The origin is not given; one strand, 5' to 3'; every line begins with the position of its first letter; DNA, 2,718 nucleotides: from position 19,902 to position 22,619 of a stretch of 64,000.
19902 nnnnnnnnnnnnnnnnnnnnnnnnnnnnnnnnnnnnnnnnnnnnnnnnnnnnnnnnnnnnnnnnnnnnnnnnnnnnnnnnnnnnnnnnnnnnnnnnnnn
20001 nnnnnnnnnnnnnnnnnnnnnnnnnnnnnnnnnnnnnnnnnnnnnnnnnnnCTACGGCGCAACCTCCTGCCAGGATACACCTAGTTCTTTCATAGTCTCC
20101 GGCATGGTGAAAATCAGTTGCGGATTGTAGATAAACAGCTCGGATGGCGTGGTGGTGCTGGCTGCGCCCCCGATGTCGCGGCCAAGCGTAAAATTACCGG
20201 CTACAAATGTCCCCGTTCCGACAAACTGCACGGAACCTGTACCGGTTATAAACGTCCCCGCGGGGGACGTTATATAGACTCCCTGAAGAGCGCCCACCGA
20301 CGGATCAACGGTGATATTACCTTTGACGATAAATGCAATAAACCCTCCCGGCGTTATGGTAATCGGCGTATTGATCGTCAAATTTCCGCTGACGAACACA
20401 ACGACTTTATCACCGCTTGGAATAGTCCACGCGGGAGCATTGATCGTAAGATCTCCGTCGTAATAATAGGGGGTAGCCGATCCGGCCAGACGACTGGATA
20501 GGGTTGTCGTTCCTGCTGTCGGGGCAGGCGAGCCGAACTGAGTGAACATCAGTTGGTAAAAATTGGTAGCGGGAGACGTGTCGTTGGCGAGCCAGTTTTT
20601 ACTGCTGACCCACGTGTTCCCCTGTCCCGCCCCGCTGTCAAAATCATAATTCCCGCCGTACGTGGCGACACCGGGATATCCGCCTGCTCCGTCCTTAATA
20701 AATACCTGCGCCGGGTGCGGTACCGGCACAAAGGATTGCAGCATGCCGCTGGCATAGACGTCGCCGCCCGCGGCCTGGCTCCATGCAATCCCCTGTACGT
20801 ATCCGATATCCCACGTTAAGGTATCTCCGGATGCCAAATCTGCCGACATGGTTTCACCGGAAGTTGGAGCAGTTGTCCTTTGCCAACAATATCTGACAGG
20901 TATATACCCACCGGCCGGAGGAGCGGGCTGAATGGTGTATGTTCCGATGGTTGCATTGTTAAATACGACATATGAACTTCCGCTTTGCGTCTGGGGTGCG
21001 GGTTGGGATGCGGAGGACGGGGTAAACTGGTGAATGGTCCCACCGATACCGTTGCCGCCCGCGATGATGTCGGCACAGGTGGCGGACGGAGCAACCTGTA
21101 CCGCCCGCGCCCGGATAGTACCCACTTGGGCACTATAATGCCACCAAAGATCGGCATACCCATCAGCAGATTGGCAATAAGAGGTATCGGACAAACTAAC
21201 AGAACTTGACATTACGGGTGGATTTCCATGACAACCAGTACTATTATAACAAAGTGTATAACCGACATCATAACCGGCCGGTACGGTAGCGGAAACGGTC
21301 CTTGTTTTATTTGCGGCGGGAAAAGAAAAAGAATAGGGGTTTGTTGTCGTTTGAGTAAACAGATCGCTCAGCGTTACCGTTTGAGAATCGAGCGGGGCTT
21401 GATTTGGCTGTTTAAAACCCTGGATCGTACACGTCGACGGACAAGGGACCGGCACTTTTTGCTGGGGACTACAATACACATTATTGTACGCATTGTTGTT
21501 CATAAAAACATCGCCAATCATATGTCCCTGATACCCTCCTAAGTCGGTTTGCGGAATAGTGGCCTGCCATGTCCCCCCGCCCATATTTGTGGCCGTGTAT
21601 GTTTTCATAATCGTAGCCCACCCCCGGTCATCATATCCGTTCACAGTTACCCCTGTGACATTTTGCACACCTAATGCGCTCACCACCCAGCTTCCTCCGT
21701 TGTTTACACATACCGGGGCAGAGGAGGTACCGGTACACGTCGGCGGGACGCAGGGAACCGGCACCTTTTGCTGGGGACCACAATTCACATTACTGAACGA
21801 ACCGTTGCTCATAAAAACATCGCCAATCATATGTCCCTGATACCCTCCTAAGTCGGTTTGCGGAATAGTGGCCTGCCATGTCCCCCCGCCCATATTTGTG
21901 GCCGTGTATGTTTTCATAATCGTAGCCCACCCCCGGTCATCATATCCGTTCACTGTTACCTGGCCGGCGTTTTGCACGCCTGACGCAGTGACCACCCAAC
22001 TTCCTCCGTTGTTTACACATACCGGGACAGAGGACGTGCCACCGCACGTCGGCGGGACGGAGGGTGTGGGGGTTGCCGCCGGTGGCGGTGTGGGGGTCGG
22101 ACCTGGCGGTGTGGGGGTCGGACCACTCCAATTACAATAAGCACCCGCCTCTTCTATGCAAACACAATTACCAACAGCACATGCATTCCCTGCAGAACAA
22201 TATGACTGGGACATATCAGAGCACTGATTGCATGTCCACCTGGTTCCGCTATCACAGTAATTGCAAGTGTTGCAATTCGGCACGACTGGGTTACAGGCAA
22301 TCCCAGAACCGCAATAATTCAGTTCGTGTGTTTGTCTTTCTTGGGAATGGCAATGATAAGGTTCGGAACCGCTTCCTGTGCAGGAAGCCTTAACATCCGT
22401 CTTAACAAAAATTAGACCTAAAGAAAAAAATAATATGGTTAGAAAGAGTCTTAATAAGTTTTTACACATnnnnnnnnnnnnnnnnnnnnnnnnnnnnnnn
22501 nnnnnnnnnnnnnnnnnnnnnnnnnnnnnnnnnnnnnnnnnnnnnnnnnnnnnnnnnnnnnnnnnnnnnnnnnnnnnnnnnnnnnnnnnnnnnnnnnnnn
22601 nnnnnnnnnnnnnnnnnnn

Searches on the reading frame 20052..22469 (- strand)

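Call 33: search_protein_families(library=pfam, proteins=[window:20052-22469:-], max_evalue=0.001)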
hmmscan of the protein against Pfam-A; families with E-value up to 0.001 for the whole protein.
window:20052-22469:- (805 aa): 1 family
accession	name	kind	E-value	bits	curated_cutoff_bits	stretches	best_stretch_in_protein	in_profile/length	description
PF23981.1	DUF7305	-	5.9e-05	23.5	27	1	667-751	50-142/185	Domain of unknown function (DUF7305)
